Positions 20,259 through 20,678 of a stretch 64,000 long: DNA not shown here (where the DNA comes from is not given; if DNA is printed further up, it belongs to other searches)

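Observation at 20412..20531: Unannotated, strongly conserved 39-aa acidic small ORF co-transcribed with each giant gene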

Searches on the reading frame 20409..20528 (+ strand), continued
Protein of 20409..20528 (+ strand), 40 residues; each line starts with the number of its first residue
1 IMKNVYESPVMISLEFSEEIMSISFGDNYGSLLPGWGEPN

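Call 72: search_protein_families(library=ncbifam, proteins=[L019:4221-4991:+, L019:2766-3764:+, P0026, P0023, P0025], max_evalue=1)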
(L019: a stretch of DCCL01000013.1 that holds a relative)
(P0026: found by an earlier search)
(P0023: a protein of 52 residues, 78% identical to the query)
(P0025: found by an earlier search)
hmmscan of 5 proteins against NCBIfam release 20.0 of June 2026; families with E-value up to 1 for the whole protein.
L019:4221-4991:+ (256 aa): 8 families
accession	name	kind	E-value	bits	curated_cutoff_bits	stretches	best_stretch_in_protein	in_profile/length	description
TIGR04249.1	SCM_chp_ScmC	equivalog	9.5e-07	28.4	125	1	98-199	125-229/292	SynChlorMet cassette protein ScmC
TIGR04352.1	HprK_rel_A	equivalog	0.00029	20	200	1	97-148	95-143/280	HprK-related kinase A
NF006821.0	PRK09344.1-3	subfamily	0.0096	14.6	369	1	97-150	200-263/525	phosphoenolpyruvate carboxykinase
NF003253.0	PRK04210.1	equivalog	0.017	13.5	504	1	110-157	264-313/612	phosphoenolpyruvate carboxykinase (GTP)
NF011512.0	PRK14950.1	equivalog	0.11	11.6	593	1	110-132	38-60/585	DNA polymerase III subunits gamma and tau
NF006823.0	PRK09344.1-5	equivalog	0.14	10.7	815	1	93-128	194-231/513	phosphoenolpyruvate carboxykinase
TIGR04355.1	HprK_rel_B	hypoth_equivalog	0.16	11.1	200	1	90-160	136-202/351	HprK-related kinase B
TIGR04190.1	B12_SAM_Ta0216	equivalog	0.26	9.8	500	1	177-234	218-276/554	TIGR04190 family B12-binding domain/radical SAM domain protein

L019:2766-3764:+ (332 aa): 18 families
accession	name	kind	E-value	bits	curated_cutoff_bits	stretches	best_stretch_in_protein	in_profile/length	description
NF047588.1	GlcsyltransPgfSStrep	equivalog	9.3e-50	169.6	500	1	5-303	3-300/308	glycosyltransferase PgfS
NF007986.1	PRK10714.1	equivalog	6.4e-31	107.5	529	1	3-302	6-305/316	undecaprenyl-phosphate 4-deoxy-4-formamido-L-arabinose transferase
TIGR03937.1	PgaC_IcaA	equivalog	3.5e-12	46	422.3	1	3-98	45-135/407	poly-beta-1,6-N-acetyl-D-glucosamine synthase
NF010496.0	PRK13915.1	equivalog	1.1e-07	31.2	262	1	3-103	31-131/307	glucosyl-3-phosphoglycerate synthase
NF047683.1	TeichurnBiosyTuaG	equivalog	4e-07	29.9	400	1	2-75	5-73/252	teichuronic acid biosynthesis protein TuaG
TIGR04182.1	glyco_TIGR04182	equivalog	6.9e-07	28.9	325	2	200-299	191-291/293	S-layer glycoprotein N-glycosyltransferase AglJ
NF041875.1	EPS_EpsD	equivalog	2.6e-06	27.1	370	1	5-149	1-141/325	exopolysaccharide biosynthesis glycosyltransferase EpsD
NF038302.1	EPS_HpsE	equivalog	3.3e-06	26.3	300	1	5-60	3-56/307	hormogonium polysaccharide biosynthesis glycosyltransferase HpsE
TIGR03111.1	glyc2_xrt_Gpos1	hypoth_equivalog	4.4e-06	25.7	363.95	1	4-156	50-199/439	TIGR03111 family XrtG-associated glycosyltransferase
NF050050.1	ProtGlycPglI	equivalog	5.7e-05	22.6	500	1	4-124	3-119/306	GalNAc(5)-diNAcBac-PP-undecaprenol beta-1,3-glucosyltransferase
TIGR04283.1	glyco_like_mftF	equivalog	7.2e-05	22.5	182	1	5-59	1-50/221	TIGR04283 family arsenosugar biosynthesis glycosyltransferase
NF038299.1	EPS_HpsN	equivalog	0.00016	20.7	425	1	4-114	2-107/317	hormogonium polysaccharide biosynthesis glycosyltransferase HpsN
NF045692.1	OglycostaseCruG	equivalog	0.00069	18.7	600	1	4-70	42-103/386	2'-O-glycosyltransferase CruG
NF007482.0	PRK10073.1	equivalog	0.0019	17.2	423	1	3-90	6-87/334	glycosyltransferase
NF053846.1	glyco_with_XrtP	equivalog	0.016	13.9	520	1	7-68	45-100/440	XrtP-associated glycosyltransferase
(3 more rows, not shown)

P0026 (45 aa): 0 families

P0023 (52 aa): 0 families

P0025 (43 aa): 0 families

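Call 87: predict_structure(alignment_id=A6)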
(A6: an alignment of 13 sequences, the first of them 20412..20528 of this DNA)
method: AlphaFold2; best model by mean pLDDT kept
length: 39 residues; sequences in the alignment: 13
mean_pLDDT: 66.5   pTM: 0.16
mean pLDDT of the five models: 66.5, 65.4, 64.8, 64.4, 63.4
residues with pLDDT >= 90: 0; 70-90: 14; 50-70: 25; < 50: 0
segments of 3 or more residues with pLDDT < 50: none
pLDDT, mean of each block of 10 residues (from residue 1): 75 68 56 67
secondary structure: DSSP gave nothing for this model
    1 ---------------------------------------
elements in order:
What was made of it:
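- AlphaFold2 of the peptide alone gives no secondary structure, pLDDT 66 and pTM 0.16 (call 87), as expected for a peptide that folds on binding. The peptide is predicted disordered (call 87).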

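Call 90: search_solved_structures(query=A6, max_evalue=10)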
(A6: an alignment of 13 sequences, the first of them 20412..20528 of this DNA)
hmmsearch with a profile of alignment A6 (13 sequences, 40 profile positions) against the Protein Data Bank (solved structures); distinct sequences matched with E-value up to 10: 0.

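Call 94: find_encoding_contigs(protein=P0012, flank=5000, max_places=3)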
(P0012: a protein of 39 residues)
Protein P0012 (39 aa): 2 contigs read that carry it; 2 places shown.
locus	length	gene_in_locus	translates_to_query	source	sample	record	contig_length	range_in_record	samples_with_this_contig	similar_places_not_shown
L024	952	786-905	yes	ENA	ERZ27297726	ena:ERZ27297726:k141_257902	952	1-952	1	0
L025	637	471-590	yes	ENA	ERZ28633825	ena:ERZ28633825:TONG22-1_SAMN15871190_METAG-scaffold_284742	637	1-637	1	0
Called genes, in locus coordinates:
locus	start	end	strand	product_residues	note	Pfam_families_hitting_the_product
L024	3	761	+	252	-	?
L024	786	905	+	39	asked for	-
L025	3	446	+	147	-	?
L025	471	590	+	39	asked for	-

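Call 95: find_encoding_contigs(protein=P0022, flank=5000, max_places=3)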
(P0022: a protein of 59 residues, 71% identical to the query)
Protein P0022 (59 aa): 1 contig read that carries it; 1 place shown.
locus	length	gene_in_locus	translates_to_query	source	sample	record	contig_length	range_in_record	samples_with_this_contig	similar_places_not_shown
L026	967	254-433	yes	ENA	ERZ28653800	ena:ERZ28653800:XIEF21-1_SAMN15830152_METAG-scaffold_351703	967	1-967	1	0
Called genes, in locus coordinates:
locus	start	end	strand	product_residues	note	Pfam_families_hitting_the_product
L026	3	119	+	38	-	?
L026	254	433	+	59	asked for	-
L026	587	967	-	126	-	?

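Call 99: find_related_loci(query=A5, collection=viral_contigs, flank=10000)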
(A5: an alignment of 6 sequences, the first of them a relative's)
Query A5 (45 aa) in viral_contigs; peptide patterns used: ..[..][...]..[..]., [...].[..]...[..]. (x = any residue, [..] = any of these).
44 stretches matched a pattern, but none encodes a relative of the query by tblastn (E <= 1e-3).
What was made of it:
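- Tried and rejected: The viral_contigs scan found nothing (call 99), so there is no sign of phage origin.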

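Call 103: search_protein_families(library=pfam, proteins=[P0015, P0023, P0022, P0021, P0017, P0012, P0013], max_evalue=10)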
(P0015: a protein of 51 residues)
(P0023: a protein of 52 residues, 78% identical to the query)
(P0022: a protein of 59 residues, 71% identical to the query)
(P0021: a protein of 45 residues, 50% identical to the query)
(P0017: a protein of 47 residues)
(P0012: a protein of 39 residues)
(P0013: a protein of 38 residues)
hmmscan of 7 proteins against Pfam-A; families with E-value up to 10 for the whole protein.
P0015 (51 aa): 1 family
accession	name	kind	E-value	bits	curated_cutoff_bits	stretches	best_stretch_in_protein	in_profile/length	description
PF02412.23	TSP_3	-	0.15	12.2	25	1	38-50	14-26/36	Thrombospondin type 3 repeat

P0023 (52 aa): 0 families

P0022 (59 aa): 0 families

P0021 (45 aa): 0 families

P0017 (47 aa): 0 families

P0012 (39 aa): 0 families

P0013 (38 aa): 1 family
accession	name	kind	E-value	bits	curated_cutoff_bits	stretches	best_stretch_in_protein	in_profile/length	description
PF19397.4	DUF5972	-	0.11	12.5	22.6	1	2-12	1-11/28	Family of unknown function (DUF5972)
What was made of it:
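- Pfam DUF5972 hits residues 2-12 of P0013 (E 0.11; call 103).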
